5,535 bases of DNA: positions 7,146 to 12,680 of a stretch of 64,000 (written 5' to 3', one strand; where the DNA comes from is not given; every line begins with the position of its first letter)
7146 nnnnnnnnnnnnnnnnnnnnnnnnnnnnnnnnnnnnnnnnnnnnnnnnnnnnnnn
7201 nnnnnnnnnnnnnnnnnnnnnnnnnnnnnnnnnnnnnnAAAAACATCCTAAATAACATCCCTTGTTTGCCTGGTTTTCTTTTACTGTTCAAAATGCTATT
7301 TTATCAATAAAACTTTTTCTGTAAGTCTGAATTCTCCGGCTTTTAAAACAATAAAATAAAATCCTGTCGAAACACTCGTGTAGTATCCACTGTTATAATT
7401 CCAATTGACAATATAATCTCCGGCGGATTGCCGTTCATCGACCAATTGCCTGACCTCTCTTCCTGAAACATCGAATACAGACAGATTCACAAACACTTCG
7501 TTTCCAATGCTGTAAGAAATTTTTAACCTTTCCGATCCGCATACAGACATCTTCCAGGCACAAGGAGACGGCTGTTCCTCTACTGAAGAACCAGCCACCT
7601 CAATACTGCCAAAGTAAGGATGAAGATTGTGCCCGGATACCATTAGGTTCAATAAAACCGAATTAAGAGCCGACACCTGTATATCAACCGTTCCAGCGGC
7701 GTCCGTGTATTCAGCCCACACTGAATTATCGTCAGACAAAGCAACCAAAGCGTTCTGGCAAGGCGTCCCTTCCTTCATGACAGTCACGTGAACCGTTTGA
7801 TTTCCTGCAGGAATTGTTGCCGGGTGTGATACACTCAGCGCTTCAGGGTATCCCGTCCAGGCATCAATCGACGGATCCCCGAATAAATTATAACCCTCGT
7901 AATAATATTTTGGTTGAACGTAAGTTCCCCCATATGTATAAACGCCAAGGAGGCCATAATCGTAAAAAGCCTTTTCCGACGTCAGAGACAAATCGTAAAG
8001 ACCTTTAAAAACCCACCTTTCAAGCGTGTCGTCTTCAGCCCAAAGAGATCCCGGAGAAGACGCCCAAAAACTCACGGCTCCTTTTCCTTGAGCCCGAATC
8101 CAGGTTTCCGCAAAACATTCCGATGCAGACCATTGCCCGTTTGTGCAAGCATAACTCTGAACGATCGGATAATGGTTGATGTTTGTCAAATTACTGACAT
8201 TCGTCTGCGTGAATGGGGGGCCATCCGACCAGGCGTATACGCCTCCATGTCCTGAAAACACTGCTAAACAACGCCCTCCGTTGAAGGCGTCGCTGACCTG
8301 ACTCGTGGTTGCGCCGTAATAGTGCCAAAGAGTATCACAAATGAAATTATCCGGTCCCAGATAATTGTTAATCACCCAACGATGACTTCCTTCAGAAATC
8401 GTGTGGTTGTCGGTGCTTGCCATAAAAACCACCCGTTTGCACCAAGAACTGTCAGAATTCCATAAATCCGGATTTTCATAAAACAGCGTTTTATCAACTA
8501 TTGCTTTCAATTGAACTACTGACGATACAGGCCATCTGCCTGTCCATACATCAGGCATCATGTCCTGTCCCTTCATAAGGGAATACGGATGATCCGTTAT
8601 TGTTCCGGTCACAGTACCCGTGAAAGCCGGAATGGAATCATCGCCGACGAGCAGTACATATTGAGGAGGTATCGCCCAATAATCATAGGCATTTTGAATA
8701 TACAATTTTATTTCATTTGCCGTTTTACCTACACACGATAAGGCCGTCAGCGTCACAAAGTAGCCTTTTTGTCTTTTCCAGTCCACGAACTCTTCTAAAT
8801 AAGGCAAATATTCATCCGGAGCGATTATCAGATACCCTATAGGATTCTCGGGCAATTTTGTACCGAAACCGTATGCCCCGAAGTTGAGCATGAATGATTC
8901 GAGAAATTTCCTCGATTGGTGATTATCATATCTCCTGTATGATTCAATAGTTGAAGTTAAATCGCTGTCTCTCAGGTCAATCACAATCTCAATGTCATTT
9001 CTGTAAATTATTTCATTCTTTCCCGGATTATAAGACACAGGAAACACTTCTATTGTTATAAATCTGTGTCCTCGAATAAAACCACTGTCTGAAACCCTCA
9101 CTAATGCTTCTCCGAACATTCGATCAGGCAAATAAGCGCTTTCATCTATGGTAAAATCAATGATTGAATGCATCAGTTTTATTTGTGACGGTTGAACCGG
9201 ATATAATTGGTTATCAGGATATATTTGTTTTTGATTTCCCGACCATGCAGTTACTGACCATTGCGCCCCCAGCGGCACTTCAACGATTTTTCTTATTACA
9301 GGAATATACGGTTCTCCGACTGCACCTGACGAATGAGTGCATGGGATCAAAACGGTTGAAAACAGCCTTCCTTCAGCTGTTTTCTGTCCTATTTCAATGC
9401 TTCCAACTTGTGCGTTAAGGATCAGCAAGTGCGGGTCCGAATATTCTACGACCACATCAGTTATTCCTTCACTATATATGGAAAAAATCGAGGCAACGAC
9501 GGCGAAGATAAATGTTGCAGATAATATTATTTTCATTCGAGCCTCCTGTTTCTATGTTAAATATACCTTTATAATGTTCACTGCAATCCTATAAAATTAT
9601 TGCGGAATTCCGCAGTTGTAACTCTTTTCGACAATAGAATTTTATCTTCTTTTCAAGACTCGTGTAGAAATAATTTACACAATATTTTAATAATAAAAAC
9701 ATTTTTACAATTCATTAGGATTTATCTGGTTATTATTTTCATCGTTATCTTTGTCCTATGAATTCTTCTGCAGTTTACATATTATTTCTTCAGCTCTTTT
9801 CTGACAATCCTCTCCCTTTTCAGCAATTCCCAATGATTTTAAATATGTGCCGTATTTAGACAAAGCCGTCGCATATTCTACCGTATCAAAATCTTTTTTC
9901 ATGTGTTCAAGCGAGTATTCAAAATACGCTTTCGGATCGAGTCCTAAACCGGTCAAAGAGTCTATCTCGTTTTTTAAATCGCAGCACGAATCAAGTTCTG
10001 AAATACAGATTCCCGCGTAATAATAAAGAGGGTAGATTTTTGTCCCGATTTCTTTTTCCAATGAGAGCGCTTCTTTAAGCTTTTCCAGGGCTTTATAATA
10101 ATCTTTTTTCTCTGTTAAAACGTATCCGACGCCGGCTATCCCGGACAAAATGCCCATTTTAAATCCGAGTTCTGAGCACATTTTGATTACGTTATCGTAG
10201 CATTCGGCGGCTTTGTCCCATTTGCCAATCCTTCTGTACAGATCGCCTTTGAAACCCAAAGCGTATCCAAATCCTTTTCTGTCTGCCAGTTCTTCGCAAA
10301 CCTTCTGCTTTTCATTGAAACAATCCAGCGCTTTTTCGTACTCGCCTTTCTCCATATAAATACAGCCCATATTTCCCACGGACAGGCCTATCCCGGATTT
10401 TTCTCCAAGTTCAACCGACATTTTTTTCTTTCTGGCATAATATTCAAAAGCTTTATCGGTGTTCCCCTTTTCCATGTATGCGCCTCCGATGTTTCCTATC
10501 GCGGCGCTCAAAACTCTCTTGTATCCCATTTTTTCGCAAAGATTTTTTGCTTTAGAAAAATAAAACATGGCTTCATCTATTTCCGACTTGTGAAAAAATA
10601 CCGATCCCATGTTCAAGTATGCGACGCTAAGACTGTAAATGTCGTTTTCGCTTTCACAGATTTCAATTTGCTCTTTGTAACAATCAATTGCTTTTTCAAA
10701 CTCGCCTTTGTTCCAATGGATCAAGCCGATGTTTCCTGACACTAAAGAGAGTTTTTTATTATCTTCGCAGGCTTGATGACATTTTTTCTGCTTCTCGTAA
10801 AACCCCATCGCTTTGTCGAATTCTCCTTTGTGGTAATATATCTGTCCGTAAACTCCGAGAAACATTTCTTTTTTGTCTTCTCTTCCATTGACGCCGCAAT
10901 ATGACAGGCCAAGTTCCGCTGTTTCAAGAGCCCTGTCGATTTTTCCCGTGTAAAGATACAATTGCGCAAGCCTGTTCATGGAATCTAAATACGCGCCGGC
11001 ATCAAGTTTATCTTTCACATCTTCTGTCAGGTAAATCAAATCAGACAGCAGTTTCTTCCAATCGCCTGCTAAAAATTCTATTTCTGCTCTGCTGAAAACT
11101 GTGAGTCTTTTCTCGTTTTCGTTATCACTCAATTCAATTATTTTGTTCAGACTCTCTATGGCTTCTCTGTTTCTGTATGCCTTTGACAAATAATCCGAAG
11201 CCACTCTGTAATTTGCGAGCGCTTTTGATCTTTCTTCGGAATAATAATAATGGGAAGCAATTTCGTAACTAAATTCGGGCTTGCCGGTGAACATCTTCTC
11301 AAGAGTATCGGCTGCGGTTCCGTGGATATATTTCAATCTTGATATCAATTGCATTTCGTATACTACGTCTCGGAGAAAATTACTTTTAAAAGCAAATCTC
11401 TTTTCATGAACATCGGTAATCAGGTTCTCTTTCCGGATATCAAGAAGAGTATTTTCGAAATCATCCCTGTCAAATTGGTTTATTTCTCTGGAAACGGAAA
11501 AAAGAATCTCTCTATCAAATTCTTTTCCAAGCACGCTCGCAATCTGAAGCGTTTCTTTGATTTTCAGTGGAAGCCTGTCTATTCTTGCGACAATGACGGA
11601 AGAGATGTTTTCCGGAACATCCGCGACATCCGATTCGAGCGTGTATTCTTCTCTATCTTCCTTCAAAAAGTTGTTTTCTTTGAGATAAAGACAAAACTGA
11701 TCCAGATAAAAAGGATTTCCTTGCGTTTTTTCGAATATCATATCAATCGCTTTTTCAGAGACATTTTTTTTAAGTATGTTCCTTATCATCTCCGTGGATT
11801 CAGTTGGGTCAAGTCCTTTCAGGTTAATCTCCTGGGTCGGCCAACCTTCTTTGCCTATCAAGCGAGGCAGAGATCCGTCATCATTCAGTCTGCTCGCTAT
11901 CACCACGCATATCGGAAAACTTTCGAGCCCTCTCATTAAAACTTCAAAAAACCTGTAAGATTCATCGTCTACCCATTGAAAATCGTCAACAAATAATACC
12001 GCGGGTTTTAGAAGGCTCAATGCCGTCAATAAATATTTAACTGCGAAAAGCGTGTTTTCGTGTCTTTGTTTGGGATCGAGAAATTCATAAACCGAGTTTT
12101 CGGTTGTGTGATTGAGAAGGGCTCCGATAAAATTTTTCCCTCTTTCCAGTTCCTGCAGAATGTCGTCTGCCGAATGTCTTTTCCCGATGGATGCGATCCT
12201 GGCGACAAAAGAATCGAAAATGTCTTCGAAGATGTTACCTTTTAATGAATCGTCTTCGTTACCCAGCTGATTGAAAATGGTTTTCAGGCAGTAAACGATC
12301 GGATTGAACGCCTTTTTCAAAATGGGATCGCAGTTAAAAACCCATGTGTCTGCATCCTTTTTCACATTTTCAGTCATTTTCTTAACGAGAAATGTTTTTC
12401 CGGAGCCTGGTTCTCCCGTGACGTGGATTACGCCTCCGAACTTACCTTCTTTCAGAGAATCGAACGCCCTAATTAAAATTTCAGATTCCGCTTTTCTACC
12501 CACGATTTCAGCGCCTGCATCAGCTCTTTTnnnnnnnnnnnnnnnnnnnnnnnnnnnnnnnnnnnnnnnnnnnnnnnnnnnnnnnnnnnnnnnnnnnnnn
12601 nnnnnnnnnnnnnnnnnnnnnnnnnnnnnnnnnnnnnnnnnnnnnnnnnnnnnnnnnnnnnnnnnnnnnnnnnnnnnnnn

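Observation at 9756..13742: Giant cyclase-STAND-TPR protein with tandem class-III cyclase domains arranged like a C1/C2 pseudo-heterodimer, translationally abutted to fpg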

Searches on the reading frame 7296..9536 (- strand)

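Call 3: search_protein_families(library=pfam, proteins=[window:7296-9536:-], max_evalue=0.1)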
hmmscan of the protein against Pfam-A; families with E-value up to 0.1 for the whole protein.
window:7296-9536:- (746 aa): 5 families
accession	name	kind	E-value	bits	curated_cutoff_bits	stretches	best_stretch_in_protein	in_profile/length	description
PF01364.23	Peptidase_C25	-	6.6e-58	197.2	23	1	235-557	1-372/374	Peptidase family C25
PF08126.16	Propeptide_C25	-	1.5e-10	41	22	1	55-190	39-174/205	Propeptide_C25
PF03785.20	Peptidase_C25_C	-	3.4e-05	24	25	1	564-645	1-78/79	Peptidase family C25, C terminal ig-like domain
PF13860.13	FlgD_ig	-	0.0037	17.7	27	1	682-733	24-75/79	FlgD Ig-like domain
PF18962.6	Por_Secre_tail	-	0.098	13.4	27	0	671-742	10-73/75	Secretion system C-terminal sorting domain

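Call 25: search_protein_families(library=padloc, proteins=[window:7296-9536:-], max_evalue=0.01)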
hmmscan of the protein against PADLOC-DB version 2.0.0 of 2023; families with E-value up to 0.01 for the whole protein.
window:7296-9536:- (746 aa): 0 families

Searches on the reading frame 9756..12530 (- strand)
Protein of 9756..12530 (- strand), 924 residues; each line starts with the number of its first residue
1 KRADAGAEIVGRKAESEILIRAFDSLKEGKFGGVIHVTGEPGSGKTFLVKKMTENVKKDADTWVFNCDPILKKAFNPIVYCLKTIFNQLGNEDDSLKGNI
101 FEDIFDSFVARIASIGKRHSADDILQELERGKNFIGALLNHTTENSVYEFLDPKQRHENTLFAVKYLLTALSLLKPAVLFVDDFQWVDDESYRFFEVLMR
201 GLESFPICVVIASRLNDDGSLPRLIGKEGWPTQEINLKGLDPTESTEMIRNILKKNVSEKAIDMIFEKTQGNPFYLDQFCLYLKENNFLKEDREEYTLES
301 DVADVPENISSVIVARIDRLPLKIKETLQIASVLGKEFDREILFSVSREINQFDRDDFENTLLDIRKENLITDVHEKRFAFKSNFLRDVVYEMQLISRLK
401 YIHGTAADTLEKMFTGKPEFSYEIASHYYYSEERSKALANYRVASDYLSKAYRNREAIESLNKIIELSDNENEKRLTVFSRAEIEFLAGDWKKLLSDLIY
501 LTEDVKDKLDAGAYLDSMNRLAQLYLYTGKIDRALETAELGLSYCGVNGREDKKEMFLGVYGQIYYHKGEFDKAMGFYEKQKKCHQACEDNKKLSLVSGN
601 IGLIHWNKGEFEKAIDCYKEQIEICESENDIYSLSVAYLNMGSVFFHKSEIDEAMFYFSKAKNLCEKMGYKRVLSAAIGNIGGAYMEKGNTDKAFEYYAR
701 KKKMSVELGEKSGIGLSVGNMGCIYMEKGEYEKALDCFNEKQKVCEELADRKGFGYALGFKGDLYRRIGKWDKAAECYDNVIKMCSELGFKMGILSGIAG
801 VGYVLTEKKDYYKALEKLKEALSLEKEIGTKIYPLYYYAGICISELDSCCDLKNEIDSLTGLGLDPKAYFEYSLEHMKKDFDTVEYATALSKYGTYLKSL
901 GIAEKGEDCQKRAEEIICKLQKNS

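Call 47: search_solved_structures(query=window:9756-12530:-, max_evalue=0.01)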
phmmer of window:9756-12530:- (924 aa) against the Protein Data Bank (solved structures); distinct sequences matched with E-value up to 0.01: 64 (the best 60 are shown).
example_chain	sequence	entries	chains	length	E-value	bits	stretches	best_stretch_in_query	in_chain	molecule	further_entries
6hc2_A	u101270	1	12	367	1.8e-21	79.3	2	611-796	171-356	G-protein-signaling modulator 2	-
3sf4_A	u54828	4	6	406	2.1e-21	79.1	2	611-796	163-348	G-protein-signaling modulator 2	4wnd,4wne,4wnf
4wng_A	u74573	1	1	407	2.1e-21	79.1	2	611-796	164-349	G-protein-signaling modulator 2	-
5a7d_B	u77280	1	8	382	1.1e-20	76.8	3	677-793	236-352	PINS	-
5a6c_A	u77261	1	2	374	1.5e-20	76.3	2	573-755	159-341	G-PROTEIN-SIGNALING MODULATOR 2, AFADIN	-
3ro2_A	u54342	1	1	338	2.3e-20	75.7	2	611-789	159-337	G-protein-signaling modulator 2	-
4g2v_A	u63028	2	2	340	2.3e-20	75.6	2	611-789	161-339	G-protein-signaling modulator 2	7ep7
8bu0_A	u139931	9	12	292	5.9e-20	74.3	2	562-740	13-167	Consensus tetratricopeptide repeat protein | Crystal structure of an 8-repeat consensus TPR superhelix with Zinc. | Monomer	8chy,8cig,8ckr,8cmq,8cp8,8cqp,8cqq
4a1s_A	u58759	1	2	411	2.1e-19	72.5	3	672-770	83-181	PARTNER OF INSCUTEABLE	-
9qhc_A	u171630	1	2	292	4.8e-19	71.3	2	562-744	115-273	Engineered tetratricopeptide repeat protein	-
4jhr_A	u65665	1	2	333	6.8e-16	60.9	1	611-790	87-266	G-protein-signaling modulator 2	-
3ro3_A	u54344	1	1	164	5.3e-11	44.7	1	598-748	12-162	G-protein-signaling modulator 2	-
7obi_A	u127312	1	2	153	6.9e-11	44.3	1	599-740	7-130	CTPR-rv4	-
7t7t_A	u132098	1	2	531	7.7e-11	44.2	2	543-797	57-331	Protein TONSOKU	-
8ch0_A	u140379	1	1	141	4.8e-10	41.5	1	562-701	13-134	Consensus tetratricopeptide repeat protein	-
6mfv_A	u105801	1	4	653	5.3e-05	24.8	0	601-782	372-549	tetratricopeptide repeat sensor PH0952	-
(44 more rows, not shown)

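Call 62: predict_structure(alignment_id=A2)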
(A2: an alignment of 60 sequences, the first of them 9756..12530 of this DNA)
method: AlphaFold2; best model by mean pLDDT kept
length: 924 residues; sequences in the alignment: 60
mean_pLDDT: 90.3   pTM: 0.79
mean pLDDT of the five models: 90.3, 89.5, 89.2, 87.8, 87.8
residues with pLDDT >= 90: 629; 70-90: 265; 50-70: 24; < 50: 6
segments of 3 or more residues with pLDDT < 50: 1-6
pLDDT, mean of each block of 10 residues (from residue 1): 51 93 93 94 90 91 87 81 89 84 94 80 86 89 71 73 94 95 90 91 93 89 79 92 93 91 92 90 89 85 77 90 94 90 94 92 91 83 88 94 96 89 94 97 91 84 96 95 91 95 91 94 93 95 91 92 92 96 91 93 95 97 94 95 95 95 84 96 90 93 91 95 89 97 93 95 95 98 94 96 96 97 94 92 88 93 94 83 81 92 93 86 68
secondary structure, 60 per line:
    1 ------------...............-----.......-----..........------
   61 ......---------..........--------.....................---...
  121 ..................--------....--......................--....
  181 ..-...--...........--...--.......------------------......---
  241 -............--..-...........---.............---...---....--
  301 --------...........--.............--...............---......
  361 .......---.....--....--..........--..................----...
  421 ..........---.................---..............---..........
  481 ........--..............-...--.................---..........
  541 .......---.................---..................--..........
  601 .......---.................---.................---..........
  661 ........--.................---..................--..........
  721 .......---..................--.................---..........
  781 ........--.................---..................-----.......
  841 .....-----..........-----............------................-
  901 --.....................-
elements in order (helices of 4 or more, strands of 3 or more residues): H13-27 E33-39 H45-54 E61-66 H76-85 H94-114 H118-138 H147-150 H153-174 E177-182 H189-199 E207-213 E232-237 H242-253 H259-269 H273-285 E289-291 E295-298 H309-319 H322-334 E337-339 H340-351 H355-367 E371-375 E378-381 H384-393 H396-413 H418-430 H434-450 H454-467 H471-488 H491-504 H511-527 H531-547 H551-567 H571-588 H591-607 H611-627 H631-647 H651-668 H671-687 H691-708 H711-727 H731-748 H751-767 H771-788 H791-807 H811-828 H834-845 H851-860 H866-877 H884-899 H903-923

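Call 64: fold_search(model_id=the predicted structure, library=pdb)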
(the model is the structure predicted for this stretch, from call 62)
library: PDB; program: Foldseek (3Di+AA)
matches with E <= 10: 1809; with E <= 0.001: 407
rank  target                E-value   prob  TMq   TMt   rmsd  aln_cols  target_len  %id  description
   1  6mfv_A                2.5e-16  1.00  0.27  0.37  16.8       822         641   16  Crystal structure of the Signal Transduction ATPase with Numerous Domains (STAND) protein with a tetratricopeptide rep (released 2019-02-20)
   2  6hc2_C                5.3e-11  1.00  0.23  0.48   9.1       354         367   21  Crystal structure of NuMA/LGN hetero-hexamers (released 2019-05-29)
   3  3sf4_A                7.1e-11  1.00  0.21  0.46  10.5       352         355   21  Crystal structure of the complex between the conserved cell polarity proteins Inscuteable and LGN (released 2011-11-23)
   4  7t7t_A                7.1e-11  1.00  0.28  0.52  18.4       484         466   15  Structure of TSK/BRU1 bound to histone H3.1 (released 2022-03-30)
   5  6hc2_E                1.0e-10  1.00  0.23  0.49   9.2       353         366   20  Crystal structure of NuMA/LGN hetero-hexamers (released 2019-05-29)
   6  6hc2_S                1.1e-10  1.00  0.23  0.49   9.0       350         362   21  Crystal structure of NuMA/LGN hetero-hexamers (released 2019-05-29)
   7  6hc2_A                1.2e-10  1.00  0.22  0.48   9.2       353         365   21  Crystal structure of NuMA/LGN hetero-hexamers (released 2019-05-29)
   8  3sf4_B                1.2e-10  1.00  0.21  0.47  10.1       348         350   20  Crystal structure of the complex between the conserved cell polarity proteins Inscuteable and LGN (released 2011-11-23)
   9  5a7d_H                1.4e-10  1.00  0.20  0.46  11.6       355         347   21  Tetrameric assembly of LGN with Inscuteable (released 2016-08-03)
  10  4a1s_A                1.7e-10  1.00  0.22  0.49   9.6       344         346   17  Crystallographic structure of the Pins:Insc complex (released 2012-03-28)
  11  8dgc_A                1.9e-10  1.00  0.15  0.09  29.9      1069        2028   10  Avs3 bound to phage PhiV-1 terminase (released 2022-08-03)
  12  5a7d_F                1.9e-10  1.00  0.19  0.44  10.9       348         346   19  Tetrameric assembly of LGN with Inscuteable (released 2016-08-03)
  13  5a7d_G                2.0e-10  1.00  0.20  0.46  11.1       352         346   18  Tetrameric assembly of LGN with Inscuteable (released 2016-08-03)
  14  9hvq_Q                2.1e-10  1.00  0.24  0.25  27.8       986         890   13  Structure of the transcribing Pol II-DSIF-PAF-SPT6-RECQL5 complex (released 2025-07-16)
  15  3sf4_C                2.3e-10  1.00  0.21  0.48  10.0       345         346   21  Crystal structure of the complex between the conserved cell polarity proteins Inscuteable and LGN (released 2011-11-23)
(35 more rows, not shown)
